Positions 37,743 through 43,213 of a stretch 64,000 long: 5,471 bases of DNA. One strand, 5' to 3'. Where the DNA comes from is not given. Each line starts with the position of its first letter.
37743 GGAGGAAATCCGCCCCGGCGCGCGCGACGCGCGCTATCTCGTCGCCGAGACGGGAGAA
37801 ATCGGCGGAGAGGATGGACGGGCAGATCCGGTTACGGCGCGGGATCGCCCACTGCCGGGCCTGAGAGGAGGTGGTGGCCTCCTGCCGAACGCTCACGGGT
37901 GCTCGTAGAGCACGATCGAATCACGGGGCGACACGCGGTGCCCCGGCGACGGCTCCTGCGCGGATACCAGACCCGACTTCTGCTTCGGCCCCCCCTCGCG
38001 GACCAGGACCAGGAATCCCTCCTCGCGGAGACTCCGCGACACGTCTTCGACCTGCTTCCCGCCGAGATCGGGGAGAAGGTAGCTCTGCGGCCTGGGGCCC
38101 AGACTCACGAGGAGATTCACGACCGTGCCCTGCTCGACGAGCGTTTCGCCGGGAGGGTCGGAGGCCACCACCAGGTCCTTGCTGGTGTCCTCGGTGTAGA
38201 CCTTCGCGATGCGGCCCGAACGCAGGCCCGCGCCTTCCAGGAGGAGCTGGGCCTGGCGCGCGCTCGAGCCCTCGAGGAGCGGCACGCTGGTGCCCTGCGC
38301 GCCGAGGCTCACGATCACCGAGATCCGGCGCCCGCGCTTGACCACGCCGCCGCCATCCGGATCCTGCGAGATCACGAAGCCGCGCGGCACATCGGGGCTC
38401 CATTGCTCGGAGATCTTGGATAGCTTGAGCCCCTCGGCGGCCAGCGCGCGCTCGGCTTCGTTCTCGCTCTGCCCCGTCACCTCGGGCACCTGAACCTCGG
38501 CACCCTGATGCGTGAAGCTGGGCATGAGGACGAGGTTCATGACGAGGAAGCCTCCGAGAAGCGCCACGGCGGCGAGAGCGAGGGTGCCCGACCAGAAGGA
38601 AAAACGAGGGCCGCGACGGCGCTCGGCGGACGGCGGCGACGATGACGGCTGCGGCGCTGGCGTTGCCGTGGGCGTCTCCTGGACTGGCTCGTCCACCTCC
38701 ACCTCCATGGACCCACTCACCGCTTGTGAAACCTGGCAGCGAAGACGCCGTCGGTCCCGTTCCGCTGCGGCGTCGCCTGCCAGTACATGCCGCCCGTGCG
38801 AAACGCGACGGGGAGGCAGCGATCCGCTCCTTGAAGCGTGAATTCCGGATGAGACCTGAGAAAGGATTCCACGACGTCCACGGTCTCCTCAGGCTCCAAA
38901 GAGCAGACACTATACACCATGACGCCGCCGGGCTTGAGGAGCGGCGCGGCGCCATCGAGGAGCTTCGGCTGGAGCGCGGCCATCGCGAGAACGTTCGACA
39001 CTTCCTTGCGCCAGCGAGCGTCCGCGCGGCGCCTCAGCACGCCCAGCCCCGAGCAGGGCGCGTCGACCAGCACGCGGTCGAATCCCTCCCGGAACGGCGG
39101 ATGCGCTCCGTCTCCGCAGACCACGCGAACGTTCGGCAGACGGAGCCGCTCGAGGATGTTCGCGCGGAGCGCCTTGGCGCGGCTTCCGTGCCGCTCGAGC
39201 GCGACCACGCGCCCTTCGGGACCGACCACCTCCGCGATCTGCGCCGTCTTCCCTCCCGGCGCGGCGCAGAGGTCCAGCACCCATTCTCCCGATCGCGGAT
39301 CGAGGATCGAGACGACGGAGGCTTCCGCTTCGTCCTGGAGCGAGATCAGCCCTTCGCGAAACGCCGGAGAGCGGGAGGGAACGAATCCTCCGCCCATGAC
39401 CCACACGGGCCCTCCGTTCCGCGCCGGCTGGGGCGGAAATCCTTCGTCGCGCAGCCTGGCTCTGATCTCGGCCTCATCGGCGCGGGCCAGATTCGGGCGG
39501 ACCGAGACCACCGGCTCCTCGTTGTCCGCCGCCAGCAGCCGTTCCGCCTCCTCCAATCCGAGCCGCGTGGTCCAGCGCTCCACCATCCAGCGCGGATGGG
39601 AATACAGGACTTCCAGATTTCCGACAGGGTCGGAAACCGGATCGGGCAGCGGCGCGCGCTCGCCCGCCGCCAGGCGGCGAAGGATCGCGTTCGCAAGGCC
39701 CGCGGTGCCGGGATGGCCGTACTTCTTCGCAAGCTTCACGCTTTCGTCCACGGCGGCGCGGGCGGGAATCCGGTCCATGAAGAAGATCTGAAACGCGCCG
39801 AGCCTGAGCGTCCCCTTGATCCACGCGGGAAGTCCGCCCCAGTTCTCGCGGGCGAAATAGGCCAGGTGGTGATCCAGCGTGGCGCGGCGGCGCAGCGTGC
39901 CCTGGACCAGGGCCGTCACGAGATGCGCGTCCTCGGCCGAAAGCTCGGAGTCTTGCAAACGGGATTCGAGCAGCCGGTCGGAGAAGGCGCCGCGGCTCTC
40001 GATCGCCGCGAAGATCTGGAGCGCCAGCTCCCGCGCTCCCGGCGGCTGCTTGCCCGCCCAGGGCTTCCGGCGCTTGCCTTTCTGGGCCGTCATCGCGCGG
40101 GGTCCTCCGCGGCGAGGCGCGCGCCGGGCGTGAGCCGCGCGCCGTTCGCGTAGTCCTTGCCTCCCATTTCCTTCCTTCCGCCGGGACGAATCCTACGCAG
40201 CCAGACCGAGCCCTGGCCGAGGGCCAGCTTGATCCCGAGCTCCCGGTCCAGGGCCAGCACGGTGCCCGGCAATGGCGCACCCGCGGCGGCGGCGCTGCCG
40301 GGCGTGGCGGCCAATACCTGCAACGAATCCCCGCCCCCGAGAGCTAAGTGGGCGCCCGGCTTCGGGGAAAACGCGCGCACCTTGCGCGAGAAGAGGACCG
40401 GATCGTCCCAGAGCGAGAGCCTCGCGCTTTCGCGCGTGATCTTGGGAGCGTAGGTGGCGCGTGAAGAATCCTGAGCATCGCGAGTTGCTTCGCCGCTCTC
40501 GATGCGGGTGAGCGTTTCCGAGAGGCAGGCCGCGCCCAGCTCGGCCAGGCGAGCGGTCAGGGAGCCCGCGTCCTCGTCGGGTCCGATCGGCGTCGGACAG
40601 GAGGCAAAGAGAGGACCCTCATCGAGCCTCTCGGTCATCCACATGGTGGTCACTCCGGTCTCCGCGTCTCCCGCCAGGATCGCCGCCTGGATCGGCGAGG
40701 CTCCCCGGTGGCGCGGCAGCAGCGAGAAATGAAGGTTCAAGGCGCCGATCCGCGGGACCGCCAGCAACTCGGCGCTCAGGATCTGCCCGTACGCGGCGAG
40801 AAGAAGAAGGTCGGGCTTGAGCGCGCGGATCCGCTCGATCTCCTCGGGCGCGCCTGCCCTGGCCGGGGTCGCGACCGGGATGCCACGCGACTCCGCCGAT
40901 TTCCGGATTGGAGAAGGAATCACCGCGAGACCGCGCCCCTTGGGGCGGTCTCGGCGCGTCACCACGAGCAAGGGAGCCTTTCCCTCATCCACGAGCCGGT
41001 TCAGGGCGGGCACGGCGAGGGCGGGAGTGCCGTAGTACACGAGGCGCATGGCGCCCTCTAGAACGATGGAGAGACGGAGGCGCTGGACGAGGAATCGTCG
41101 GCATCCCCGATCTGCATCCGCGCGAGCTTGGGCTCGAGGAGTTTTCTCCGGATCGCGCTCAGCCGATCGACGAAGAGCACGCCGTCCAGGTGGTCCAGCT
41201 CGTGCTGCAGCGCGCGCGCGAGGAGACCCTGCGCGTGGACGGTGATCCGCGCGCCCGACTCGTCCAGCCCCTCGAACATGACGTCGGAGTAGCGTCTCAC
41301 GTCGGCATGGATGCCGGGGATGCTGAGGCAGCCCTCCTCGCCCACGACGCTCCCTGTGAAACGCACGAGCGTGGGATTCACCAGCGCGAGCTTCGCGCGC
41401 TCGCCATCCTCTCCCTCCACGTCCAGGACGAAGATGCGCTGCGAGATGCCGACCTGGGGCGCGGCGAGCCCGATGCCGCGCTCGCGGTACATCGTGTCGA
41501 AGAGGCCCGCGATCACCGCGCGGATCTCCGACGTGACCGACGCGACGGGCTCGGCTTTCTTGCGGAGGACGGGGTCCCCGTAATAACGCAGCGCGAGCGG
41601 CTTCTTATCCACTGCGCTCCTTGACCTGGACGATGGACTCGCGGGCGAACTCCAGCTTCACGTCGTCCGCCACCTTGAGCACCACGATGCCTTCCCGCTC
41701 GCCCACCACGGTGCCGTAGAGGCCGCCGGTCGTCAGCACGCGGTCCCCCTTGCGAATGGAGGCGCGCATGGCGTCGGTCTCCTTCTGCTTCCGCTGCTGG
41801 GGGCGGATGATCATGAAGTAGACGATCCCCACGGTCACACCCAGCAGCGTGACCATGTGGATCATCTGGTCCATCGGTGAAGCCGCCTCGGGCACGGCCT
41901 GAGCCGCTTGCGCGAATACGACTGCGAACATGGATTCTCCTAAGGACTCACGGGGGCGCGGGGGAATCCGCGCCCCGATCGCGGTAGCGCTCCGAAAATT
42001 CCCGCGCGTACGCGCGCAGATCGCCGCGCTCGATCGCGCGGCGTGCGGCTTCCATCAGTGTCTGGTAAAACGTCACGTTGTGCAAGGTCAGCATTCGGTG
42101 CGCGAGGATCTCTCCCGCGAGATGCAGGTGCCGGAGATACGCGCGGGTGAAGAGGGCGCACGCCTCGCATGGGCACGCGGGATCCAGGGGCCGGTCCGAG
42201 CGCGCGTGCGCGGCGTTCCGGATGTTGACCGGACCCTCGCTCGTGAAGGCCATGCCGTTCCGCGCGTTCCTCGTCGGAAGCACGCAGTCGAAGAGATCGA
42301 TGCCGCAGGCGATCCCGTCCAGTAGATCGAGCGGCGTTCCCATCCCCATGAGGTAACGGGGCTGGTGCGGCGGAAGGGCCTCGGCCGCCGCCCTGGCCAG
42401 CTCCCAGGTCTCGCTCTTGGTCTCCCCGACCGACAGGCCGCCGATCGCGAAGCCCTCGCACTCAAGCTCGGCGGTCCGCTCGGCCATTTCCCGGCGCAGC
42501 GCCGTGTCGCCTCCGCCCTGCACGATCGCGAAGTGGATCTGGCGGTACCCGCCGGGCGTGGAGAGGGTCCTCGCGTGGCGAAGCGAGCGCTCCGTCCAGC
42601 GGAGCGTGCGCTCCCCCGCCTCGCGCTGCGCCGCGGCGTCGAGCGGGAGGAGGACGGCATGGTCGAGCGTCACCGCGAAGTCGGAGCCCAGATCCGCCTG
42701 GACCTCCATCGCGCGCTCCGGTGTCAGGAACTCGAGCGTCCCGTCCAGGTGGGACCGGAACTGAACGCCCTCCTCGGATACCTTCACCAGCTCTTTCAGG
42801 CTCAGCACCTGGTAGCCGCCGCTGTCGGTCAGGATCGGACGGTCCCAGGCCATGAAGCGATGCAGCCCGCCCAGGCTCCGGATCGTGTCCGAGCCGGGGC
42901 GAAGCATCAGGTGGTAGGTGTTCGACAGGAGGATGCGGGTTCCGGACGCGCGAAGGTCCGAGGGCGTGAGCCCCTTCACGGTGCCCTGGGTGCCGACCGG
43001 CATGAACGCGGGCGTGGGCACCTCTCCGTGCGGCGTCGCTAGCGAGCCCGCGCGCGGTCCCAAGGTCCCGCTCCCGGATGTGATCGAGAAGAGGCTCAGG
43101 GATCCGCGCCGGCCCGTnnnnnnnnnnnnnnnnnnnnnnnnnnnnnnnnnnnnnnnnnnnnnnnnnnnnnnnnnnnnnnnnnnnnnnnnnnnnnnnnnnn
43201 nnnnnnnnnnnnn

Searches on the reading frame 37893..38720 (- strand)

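Call 18: search_protein_families(library=pfam, proteins=[window:37893-38720:-], max_evalue=0.01)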
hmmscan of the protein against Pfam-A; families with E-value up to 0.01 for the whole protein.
window:37893-38720:- (275 aa): 1 family
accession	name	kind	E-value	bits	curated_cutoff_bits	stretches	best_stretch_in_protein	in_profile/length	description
PF03793.24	PASTA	-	3.4e-32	110.6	23.2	3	76-138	1-63/64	PASTA domain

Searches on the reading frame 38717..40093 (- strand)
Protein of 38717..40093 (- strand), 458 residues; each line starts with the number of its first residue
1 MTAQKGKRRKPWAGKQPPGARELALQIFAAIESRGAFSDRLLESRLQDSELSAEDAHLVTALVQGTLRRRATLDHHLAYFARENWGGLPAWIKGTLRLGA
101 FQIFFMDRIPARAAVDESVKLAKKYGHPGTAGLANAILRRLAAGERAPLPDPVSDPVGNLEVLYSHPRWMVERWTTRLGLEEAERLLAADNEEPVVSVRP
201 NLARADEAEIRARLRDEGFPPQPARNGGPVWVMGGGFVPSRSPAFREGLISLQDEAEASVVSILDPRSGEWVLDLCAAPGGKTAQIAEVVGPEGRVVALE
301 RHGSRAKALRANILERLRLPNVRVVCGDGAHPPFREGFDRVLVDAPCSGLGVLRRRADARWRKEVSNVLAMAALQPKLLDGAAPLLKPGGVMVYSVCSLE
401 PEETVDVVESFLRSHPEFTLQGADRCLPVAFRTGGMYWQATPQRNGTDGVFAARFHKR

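Call 18: search_protein_families(library=pfam, proteins=[window:38717-40093:-], max_evalue=0.01)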
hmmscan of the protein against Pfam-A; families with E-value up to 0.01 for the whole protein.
window:38717-40093:- (458 aa): 7 families
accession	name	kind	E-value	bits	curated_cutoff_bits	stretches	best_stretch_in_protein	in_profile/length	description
PF01189.24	Methyltr_RsmB-F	-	3.6e-56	190.5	27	1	262-455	2-198/199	16S rRNA methyltransferase RsmB/F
PF01029.23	NusB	-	4.4e-30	105.2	23.1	1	20-142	3-132/133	NusB family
PF22458.1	RsmF-B_ferredox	-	1.2e-10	41.8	27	1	166-223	1-57/74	Methyltr_RsmF/B-like, ferredoxin-like domain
PF01135.25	PCMT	-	3.7e-06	27.3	20.3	1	258-331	63-135/210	Protein-L-isoaspartate(D-aspartate) O-methyltransferase (PCMT)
PF13847.12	Methyltransf_31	-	4.7e-06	26.8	27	1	268-399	3-114/145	Methyltransferase domain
PF13649.12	Methyltransf_25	-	9.8e-05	23.4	27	1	272-343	1-70/97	Methyltransferase domain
PF01728.25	FtsJ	-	0.00072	20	24.1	1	263-400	18-142/181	FtsJ-like methyltransferase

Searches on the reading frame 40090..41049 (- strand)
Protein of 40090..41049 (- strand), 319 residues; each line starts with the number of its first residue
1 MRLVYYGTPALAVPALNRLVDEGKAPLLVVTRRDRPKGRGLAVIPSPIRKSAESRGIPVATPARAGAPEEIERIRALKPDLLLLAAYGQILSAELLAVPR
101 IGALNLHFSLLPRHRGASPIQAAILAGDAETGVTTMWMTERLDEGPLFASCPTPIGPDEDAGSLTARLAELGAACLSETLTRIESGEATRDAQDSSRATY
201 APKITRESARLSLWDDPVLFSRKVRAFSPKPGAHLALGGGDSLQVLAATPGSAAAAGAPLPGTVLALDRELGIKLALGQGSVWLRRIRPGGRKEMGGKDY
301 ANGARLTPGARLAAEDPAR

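Call 17: search_protein_families(library=pfam, proteins=[window:40090-41049:-], max_evalue=0.01)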
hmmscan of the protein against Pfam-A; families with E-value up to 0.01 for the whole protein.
window:40090-41049:- (319 aa): 2 families
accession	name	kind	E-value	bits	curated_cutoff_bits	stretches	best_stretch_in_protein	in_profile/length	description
PF00551.24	Formyl_trans_N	-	5.6e-37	127.7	26.1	1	7-179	9-180/181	Formyl transferase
PF02911.23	Formyl_trans_C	-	1.2e-14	54.7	21.1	1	203-304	1-99/100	Formyl transferase, C-terminal domain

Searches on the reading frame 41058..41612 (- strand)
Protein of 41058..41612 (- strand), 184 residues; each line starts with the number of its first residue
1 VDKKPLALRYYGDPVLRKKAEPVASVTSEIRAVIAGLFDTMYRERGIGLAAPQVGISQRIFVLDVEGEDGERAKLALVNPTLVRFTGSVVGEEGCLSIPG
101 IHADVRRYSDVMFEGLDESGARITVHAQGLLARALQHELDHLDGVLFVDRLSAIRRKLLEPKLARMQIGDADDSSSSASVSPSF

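Call 17: search_protein_families(library=pfam, proteins=[window:41058-41612:-], max_evalue=0.01)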
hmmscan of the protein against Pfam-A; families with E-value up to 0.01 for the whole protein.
window:41058-41612:- (184 aa): 1 family
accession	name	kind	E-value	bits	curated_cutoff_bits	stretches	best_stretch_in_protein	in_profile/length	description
PF01327.26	Pep_deformylase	-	1.7e-49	167.8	22.8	1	8-156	4-155/156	Polypeptide deformylase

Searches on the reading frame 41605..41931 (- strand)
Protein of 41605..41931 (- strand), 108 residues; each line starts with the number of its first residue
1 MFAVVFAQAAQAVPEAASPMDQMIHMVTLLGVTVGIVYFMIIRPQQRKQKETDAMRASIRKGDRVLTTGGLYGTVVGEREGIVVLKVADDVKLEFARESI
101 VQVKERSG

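Call 17: search_protein_families(library=pfam, proteins=[window:41605-41931:-], max_evalue=0.01)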
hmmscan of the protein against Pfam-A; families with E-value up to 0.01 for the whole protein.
window:41605-41931:- (108 aa): 1 family
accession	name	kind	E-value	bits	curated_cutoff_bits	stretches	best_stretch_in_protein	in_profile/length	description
PF02699.20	YajC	-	7.2e-24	83.9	28.2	1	28-101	4-77/78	Preprotein translocase subunit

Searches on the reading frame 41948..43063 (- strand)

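Call 17: search_protein_families(library=pfam, proteins=[window:41948-43063:-], max_evalue=0.01)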
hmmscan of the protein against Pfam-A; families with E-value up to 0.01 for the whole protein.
window:41948-43063:- (371 aa): 1 family
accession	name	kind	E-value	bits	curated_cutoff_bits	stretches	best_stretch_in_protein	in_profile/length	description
PF01702.25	TGT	-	5.3e-141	470.3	26.3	1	3-361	3-356/357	Queuine tRNA-ribosyltransferase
